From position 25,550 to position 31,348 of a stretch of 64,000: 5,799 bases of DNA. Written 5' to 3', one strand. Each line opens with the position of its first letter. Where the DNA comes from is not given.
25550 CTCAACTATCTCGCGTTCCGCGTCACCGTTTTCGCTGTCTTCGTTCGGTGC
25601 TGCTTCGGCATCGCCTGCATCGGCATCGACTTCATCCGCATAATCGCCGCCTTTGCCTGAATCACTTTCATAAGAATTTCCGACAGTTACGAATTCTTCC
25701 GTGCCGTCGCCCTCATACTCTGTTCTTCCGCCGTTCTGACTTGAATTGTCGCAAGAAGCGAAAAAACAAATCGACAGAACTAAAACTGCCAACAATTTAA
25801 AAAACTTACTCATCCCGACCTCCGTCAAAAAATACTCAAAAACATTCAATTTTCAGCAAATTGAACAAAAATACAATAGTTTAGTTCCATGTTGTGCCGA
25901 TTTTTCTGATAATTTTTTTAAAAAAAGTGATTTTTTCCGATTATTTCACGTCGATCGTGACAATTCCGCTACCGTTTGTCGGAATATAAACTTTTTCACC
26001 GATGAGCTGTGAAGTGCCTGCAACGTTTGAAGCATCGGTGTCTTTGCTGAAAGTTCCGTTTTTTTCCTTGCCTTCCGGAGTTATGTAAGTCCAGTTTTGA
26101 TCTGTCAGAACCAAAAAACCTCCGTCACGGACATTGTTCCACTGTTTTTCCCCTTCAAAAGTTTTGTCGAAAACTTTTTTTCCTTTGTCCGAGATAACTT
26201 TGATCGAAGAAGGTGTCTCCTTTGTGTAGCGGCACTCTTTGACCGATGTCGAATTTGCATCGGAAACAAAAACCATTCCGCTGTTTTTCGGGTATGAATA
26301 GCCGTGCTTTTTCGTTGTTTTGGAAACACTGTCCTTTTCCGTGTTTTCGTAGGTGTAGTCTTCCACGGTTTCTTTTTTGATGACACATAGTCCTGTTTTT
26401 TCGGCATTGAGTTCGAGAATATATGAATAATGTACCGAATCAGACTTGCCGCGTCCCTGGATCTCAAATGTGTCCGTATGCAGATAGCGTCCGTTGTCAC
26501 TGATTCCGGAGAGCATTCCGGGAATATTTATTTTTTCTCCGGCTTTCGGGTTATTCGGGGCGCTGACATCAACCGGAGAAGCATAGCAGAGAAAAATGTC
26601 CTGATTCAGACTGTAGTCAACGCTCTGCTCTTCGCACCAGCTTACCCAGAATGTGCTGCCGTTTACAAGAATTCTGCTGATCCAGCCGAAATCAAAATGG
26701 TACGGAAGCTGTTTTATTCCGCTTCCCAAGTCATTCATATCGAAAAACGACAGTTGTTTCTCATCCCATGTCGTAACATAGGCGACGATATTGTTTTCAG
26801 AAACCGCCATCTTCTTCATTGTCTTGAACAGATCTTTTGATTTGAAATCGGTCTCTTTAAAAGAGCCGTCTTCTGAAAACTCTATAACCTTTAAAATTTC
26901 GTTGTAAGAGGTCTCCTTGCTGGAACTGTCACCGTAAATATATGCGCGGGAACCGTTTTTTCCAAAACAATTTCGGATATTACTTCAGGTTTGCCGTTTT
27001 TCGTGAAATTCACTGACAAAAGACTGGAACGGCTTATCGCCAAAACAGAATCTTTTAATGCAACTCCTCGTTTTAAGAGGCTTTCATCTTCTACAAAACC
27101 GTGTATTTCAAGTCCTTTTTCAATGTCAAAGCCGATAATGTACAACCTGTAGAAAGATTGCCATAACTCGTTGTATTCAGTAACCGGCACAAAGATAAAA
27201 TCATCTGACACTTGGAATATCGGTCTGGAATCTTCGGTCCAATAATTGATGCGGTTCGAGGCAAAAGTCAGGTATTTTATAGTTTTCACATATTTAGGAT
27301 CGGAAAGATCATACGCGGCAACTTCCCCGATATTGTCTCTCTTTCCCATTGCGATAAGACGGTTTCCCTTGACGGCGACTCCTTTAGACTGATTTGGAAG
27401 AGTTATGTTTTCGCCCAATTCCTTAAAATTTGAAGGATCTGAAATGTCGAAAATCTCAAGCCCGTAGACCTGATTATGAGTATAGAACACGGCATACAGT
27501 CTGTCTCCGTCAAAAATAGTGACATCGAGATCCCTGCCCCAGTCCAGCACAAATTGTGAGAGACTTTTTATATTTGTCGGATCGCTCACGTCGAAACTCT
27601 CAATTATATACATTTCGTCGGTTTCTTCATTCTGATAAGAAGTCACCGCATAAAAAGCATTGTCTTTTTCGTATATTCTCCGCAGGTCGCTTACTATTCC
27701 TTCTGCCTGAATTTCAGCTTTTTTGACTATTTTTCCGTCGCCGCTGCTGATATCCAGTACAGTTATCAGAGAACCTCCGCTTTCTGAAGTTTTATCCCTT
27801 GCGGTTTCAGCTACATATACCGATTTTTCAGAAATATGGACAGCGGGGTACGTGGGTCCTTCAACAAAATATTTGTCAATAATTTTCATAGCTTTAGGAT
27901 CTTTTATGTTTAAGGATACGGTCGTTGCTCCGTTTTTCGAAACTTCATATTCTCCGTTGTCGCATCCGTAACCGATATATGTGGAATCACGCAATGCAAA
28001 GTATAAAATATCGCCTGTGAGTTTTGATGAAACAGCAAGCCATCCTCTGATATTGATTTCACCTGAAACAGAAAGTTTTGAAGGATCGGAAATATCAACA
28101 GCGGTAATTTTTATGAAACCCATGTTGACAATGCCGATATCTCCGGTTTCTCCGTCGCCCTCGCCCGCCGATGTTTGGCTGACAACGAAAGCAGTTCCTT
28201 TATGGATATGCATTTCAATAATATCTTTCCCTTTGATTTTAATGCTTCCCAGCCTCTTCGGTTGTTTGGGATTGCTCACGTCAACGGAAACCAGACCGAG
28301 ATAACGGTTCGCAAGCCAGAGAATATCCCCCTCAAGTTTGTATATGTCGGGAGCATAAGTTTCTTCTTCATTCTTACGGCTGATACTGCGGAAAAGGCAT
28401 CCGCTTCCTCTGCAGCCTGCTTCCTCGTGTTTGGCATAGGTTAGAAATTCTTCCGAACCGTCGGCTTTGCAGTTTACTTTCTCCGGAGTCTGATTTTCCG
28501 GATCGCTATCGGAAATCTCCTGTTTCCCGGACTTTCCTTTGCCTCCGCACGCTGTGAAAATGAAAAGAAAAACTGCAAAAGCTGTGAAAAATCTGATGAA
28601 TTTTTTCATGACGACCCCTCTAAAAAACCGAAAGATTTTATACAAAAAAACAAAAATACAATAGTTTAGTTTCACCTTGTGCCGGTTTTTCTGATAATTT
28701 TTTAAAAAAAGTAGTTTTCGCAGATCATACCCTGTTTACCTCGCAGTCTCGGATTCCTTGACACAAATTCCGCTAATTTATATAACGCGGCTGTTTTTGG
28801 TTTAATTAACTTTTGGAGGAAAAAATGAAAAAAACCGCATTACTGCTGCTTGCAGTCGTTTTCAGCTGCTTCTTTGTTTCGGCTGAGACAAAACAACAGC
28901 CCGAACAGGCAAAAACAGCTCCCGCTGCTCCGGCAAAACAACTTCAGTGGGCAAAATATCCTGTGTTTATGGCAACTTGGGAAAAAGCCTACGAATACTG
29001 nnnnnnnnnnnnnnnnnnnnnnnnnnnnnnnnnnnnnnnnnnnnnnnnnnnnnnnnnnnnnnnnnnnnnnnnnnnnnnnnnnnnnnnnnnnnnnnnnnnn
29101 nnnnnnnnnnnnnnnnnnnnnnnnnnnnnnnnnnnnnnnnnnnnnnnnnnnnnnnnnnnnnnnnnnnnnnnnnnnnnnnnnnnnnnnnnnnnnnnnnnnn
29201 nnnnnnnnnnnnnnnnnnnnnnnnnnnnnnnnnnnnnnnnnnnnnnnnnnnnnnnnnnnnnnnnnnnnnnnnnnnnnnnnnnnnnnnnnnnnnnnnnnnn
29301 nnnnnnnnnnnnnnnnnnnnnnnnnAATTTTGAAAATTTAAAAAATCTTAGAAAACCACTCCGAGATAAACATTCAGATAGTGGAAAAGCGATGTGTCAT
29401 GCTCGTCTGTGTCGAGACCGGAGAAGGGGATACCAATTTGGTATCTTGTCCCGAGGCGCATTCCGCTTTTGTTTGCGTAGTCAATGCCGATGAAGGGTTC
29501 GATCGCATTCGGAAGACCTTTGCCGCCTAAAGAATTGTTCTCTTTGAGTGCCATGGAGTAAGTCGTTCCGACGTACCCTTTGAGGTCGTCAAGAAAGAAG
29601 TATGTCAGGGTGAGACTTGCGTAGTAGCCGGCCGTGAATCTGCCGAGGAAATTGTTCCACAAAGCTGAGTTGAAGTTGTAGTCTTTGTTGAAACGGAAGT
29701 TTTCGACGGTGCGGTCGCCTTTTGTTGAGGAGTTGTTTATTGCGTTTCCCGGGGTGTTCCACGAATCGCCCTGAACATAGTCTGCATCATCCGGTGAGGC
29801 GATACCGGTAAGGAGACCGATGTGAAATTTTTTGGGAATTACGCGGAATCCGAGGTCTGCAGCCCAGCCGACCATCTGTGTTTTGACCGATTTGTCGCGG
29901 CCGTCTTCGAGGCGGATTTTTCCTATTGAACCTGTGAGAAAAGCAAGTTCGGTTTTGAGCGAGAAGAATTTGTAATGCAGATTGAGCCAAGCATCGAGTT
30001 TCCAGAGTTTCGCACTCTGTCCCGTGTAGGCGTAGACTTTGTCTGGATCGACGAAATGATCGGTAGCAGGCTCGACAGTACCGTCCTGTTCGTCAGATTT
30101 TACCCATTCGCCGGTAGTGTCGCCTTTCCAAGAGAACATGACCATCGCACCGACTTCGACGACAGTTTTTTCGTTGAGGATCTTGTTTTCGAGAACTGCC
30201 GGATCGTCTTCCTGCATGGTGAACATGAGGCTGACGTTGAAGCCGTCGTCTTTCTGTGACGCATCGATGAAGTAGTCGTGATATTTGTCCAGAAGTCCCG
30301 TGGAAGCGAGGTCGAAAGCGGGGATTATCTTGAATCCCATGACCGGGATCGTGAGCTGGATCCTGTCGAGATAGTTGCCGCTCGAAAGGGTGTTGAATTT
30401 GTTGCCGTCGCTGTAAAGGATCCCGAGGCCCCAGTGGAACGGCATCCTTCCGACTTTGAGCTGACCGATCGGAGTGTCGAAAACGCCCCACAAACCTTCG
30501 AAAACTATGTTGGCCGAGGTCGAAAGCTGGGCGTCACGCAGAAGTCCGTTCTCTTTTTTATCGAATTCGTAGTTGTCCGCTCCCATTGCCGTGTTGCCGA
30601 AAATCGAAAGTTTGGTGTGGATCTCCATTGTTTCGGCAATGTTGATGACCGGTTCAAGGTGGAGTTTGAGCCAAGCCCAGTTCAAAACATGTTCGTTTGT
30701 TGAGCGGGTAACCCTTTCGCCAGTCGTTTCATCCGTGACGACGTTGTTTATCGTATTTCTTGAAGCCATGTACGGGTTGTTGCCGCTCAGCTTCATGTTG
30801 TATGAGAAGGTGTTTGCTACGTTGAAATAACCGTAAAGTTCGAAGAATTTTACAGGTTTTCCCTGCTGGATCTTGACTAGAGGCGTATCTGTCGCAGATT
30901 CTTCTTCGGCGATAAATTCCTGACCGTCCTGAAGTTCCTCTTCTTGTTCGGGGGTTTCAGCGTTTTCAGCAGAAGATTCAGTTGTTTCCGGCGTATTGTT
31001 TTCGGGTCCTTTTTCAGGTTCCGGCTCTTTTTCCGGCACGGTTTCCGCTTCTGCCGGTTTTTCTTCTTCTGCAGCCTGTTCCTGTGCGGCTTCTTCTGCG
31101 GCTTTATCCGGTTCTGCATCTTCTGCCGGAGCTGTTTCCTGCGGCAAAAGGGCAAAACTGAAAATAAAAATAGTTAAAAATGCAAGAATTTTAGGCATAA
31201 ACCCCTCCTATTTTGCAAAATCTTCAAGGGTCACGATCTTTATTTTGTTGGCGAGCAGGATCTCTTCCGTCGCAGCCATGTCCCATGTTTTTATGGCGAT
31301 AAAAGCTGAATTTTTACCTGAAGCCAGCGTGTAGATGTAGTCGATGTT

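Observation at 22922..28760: Tandem duplicated LVIVD beta-propeller lipoprotein genes sharing a conserved roughly 70-bp 5' region, with the second copy frameshifted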

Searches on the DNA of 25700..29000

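Call 24: search_rna_families(source=window, start=25700, end=29000, threshold=evalue, max_evalue=5)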
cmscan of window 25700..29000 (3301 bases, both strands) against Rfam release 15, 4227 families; matches with E-value up to 5: 3.
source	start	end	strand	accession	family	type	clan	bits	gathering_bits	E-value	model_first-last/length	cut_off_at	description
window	28582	28643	-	RF00900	mir-255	Gene; miRNA;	-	24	50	0.39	1-59/59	no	mir-255 microRNA precursor family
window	27390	27460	-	RF02119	FTX_1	Gene; lncRNA;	-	17.8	50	3.2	1-71/71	no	FTX transcript, XIST regulator conserved region 1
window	27320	27415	-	RF01408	sraL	Gene; sRNA;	-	17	39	1.1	1-142/142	no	sraL Hfq binding RNA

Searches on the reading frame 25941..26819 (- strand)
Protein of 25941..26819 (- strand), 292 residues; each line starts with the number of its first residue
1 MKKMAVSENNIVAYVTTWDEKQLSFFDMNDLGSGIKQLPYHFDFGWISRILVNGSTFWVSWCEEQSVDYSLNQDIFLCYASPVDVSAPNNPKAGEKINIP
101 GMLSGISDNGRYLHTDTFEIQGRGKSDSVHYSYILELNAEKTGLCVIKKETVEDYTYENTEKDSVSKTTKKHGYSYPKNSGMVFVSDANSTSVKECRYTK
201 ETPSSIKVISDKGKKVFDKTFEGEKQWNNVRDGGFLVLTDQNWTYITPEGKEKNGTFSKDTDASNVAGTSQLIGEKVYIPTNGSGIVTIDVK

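Call 6: search_protein_families(library=pfam, proteins=[window:25941-26819:-], max_evalue=0.01)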
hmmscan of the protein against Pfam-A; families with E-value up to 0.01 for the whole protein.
window:25941-26819:- (292 aa): 1 family
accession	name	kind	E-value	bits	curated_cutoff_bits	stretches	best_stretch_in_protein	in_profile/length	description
PF18975.6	DUF5711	-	0.00097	18.9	26.3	1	171-264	229-322/344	Family of unknown function (DUF5711)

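Call 54: search_protein_families(library=ncbifam, proteins=[window:25941-26819:-], max_evalue=0.01)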
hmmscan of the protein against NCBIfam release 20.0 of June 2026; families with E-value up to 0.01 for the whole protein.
window:25941-26819:- (292 aa): 0 families

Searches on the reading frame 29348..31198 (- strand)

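Call 54: search_protein_families(library=ncbifam, proteins=[window:29348-31198:-], max_evalue=0.01)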
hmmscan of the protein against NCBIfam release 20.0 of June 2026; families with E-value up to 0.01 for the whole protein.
window:29348-31198:- (616 aa): 1 family
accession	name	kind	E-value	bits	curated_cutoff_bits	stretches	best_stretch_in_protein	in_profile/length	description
TIGR04551.1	TIGR04551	subfamily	6.1e-64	216.8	300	1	119-616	1-519/519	TIGR04551 family protein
